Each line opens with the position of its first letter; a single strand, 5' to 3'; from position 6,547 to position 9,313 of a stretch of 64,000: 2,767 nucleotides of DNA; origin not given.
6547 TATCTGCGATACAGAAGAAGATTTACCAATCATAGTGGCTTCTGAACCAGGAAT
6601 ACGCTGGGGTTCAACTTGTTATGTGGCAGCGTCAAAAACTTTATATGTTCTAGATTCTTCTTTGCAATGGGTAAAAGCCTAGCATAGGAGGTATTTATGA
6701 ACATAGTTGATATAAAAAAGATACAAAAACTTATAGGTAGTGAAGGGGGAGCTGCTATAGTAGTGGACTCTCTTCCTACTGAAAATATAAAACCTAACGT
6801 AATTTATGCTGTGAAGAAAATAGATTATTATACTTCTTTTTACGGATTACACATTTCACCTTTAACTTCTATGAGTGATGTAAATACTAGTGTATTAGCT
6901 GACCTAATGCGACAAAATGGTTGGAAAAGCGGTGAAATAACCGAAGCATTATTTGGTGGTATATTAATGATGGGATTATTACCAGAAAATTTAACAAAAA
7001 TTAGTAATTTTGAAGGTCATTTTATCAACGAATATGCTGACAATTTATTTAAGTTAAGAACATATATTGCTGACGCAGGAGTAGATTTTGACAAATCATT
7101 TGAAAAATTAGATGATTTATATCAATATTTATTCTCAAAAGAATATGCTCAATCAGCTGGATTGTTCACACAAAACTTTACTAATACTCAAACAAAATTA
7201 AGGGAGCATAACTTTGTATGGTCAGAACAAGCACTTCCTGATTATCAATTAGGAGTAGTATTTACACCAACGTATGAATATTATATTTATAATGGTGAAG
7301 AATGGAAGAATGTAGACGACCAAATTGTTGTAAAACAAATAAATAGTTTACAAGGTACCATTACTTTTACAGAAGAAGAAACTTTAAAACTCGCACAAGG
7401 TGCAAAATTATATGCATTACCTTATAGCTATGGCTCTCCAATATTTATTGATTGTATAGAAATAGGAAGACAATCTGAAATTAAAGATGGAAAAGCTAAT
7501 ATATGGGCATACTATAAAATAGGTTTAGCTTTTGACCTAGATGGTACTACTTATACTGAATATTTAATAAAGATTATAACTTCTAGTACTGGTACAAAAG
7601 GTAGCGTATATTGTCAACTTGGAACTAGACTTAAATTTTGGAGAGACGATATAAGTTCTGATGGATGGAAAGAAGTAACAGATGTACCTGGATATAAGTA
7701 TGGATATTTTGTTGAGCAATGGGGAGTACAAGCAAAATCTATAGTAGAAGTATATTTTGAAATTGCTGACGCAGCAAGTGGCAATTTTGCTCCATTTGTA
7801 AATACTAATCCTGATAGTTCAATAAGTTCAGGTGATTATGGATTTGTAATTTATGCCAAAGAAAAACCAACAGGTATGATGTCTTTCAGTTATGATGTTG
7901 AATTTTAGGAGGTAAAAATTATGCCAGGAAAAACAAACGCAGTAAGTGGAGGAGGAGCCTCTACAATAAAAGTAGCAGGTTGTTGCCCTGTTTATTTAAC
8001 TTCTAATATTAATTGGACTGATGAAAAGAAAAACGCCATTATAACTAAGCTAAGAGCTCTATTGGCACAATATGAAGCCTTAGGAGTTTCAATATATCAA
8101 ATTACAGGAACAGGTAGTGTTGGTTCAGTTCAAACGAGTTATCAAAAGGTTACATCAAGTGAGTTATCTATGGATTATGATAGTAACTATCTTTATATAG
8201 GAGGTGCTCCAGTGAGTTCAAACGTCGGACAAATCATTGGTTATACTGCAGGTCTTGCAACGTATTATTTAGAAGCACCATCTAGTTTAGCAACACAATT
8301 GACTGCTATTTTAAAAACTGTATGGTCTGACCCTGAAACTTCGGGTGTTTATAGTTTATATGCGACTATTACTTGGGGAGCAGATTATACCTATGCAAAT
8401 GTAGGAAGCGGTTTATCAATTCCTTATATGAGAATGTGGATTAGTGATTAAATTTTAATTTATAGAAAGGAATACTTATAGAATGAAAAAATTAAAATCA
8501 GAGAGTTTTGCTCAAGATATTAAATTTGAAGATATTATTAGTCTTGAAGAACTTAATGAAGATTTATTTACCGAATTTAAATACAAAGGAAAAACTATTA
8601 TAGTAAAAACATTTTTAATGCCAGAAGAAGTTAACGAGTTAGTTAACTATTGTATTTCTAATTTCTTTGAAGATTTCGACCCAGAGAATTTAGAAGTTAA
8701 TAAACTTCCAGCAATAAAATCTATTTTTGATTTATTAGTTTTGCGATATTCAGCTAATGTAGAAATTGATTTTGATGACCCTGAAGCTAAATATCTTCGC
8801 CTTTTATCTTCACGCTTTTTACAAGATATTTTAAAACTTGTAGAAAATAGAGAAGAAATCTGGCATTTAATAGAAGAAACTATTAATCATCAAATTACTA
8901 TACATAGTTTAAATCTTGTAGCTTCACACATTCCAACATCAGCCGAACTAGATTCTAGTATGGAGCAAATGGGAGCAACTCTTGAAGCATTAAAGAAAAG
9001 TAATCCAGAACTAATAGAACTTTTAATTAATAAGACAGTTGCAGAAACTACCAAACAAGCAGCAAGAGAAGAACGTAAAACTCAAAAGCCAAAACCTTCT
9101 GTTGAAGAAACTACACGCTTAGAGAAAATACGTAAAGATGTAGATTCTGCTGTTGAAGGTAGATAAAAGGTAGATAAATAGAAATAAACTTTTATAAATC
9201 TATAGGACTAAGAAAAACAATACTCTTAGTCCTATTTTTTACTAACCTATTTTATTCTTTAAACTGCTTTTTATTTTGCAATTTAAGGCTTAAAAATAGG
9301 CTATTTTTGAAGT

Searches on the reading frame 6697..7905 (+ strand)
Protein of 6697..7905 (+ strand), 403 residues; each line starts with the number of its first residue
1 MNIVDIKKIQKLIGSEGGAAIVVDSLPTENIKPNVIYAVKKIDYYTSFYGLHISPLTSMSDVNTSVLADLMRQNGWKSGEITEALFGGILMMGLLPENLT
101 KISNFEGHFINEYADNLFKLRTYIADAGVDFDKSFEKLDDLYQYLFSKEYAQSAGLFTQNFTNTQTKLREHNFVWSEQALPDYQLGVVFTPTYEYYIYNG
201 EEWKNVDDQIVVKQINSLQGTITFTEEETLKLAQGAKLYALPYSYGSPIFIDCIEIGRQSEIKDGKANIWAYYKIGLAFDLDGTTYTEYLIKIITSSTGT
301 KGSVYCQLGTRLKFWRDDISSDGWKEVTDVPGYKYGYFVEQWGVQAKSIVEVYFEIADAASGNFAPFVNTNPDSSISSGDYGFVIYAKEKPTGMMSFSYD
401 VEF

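Call 9: search_protein_families(library=phrogs, proteins=[window:6697-7905:+], max_evalue=0.001)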
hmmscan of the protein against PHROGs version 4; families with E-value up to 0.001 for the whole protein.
window:6697-7905:+ (403 aa): 0 families

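Call 26: search_protein_families(library=pfam, proteins=[window:6697-7905:+], max_evalue=0.01)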
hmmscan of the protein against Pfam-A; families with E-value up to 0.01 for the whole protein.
window:6697-7905:+ (403 aa): 0 families

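Call 47: search_solved_structures(query=window:6697-7905:+, max_evalue=1)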
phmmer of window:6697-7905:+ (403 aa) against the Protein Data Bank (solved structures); distinct sequences matched with E-value up to 1: 0.

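Call 62: find_homologous_proteins(query=window:6697-7905:+, max_evalue=0.001)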
Query window:6697-7905:+ (403 aa): 59 proteins with E <= 0.001 among 5260 candidates.
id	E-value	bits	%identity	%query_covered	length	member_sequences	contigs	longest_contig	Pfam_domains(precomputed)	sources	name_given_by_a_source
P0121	2.9e-270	914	100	100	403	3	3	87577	-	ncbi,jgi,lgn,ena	jgi:hypothetical protein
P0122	8.8e-260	880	96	100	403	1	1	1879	-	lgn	-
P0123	1.3e-248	843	93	100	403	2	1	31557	-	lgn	-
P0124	7.2e-245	830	91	100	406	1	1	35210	-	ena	-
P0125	3.5e-242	822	90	100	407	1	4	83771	-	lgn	-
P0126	1.8e-241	819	90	100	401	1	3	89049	-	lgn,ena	-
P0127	7.3e-232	788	87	100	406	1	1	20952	-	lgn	-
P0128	1.1e-230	784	87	100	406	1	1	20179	-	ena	-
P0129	3.3e-211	720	80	100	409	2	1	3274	-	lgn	-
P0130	2.7e-184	631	73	100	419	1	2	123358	-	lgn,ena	-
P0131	2.0e-182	625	71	100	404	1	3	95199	-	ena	-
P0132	2.7e-176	605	70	100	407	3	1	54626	-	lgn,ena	-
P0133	7.9e-124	432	86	56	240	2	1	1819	-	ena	-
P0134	2.1e-115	404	56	100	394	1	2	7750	-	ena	-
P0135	2.3e-109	384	51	100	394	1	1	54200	-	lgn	-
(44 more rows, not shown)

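Call 71: predict_structure(alignment_id=A3)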
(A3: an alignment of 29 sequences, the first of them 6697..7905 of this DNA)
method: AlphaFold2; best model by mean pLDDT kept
length: 403 residues; sequences in the alignment: 29
mean_pLDDT: 79.3   pTM: 0.56
mean pLDDT of the five models: 79.3, 77.8, 76.2, 65.4, 63.5
residues with pLDDT >= 90: 96; 70-90: 229; 50-70: 48; < 50: 30
segments of 3 or more residues with pLDDT < 50: 1-18, 244-247, 278-285
pLDDT, mean of each block of 10 residues (from residue 1): 33 38 80 77 87 68 84 93 88 79 70 85 77 90 91 82 93 89 89 82 85 74 88 88 57 84 89 66 57 89 72 71 88 91 78 87 90 70 91 85 68
secondary structure, 60 per line:
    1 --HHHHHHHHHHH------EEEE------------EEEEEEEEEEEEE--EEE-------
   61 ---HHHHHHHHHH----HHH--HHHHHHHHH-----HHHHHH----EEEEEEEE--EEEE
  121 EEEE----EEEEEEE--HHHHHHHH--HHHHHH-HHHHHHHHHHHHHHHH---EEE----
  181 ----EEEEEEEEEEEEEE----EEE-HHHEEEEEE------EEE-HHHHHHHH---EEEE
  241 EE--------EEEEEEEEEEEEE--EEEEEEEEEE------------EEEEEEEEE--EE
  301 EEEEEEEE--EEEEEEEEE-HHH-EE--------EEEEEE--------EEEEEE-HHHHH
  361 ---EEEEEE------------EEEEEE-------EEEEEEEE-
elements in order: H3-13 E20-23 E36-48 E51-53 H64-73 H83-91 H97-102 E107-114 E117-124 E129-135 H138-145 H148-153 H155-170 E174-176 E185-198 E203-205 E210-215 E222-224 H226-233 E237-242 E251-263 E266-275 E288-296 E299-308 E311-319 E335-340 E349-354 H356-360 E364-369 E382-387 E395-402

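Call 100: fold_search(model_id=the predicted structure, library=viral)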
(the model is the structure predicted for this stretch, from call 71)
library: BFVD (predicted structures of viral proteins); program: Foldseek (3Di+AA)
matches with E <= 10: 658; with E <= 0.001: 11
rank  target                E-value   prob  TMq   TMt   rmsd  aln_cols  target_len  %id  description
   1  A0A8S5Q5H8            7.2e-07  1.00  0.21  0.37   5.1       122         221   24  Uncharacterized protein [Siphoviridae sp. ctrzs15]
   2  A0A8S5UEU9            1.7e-05  1.00  0.20  0.27   2.2        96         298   23  Receptor Binding Protein [Siphoviridae sp. ctN5F10]
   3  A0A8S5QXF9            1.7e-05  1.00  0.21  0.15  20.1       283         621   12  Tail fiber protein (Fragment) [Siphoviridae sp. ctr592]
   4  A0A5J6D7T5            1.7e-05  0.99  0.19  0.19  16.7       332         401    8  (no name in the UniProt tables at hand)
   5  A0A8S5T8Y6            5.6e-05  0.99  0.19  0.21  19.9       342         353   11  Uncharacterized protein [Siphoviridae sp. ct0Wl9]
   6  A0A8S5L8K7            8.3e-05  1.00  0.19  0.29  19.2       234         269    9  Tail-collar fiber protein [Siphoviridae sp. ctjfQ5]
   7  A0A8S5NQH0            2.2e-04  0.85  0.18  0.19  21.7       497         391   10  Dockerin type 1 [Myoviridae sp. ctagO6]
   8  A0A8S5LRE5            3.5e-04  1.00  0.17  0.22  37.4       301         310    8  BppU N-terminal domain-containing protein [Siphoviridae sp. ctzMZ8]
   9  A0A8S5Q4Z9            6.0e-04  1.00  0.20  0.54   2.1       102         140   15  Uncharacterized protein [Siphoviridae sp. ctLNL10]
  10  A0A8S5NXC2            7.9e-04  0.84  0.17  0.20  62.7       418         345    9  Minor structural protein [Siphoviridae sp. ctVzN31]
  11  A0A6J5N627            9.8e-04  1.00  0.19  0.13   9.9       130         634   17  Collagen triple helix repeat [uncultured Caudovirales phage]
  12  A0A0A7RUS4            1.2e-03  1.00  0.18  0.54   3.1        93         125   18  (no name in the UniProt tables at hand)
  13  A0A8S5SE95            2.0e-03  1.00  0.17  0.15   3.9        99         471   17  Hyaluronidase [virus sp. ctX0L1]
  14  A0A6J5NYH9            2.7e-03  1.00  0.17  0.09   3.9        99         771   14  Collagen triple helix repeat [uncultured Caudovirales phage]
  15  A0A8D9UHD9            4.9e-03  1.00  0.16  0.13   5.4       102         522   20  Tail fiber protein [Siphoviridae sp. ctoNj20]
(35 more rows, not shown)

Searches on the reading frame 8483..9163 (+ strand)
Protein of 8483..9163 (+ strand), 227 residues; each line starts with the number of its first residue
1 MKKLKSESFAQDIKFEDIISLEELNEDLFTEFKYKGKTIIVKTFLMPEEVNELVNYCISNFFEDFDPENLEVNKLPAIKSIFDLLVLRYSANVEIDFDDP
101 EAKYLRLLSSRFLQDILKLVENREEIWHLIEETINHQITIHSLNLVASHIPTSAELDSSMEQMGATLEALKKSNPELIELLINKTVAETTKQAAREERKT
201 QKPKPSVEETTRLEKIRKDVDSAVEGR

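Call 9: search_protein_families(library=phrogs, proteins=[window:8483-9163:+], max_evalue=0.001)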
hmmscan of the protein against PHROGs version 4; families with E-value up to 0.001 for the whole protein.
window:8483-9163:+ (227 aa): 0 families

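Call 26: search_protein_families(library=pfam, proteins=[window:8483-9163:+], max_evalue=0.01)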
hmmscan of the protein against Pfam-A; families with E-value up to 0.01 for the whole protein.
window:8483-9163:+ (227 aa): 0 families

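Call 77: search_protein_families(library=pfam, proteins=[window:8483-9163:+], max_evalue=0.01)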
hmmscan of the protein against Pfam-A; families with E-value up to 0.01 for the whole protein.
window:8483-9163:+ (227 aa): 0 families
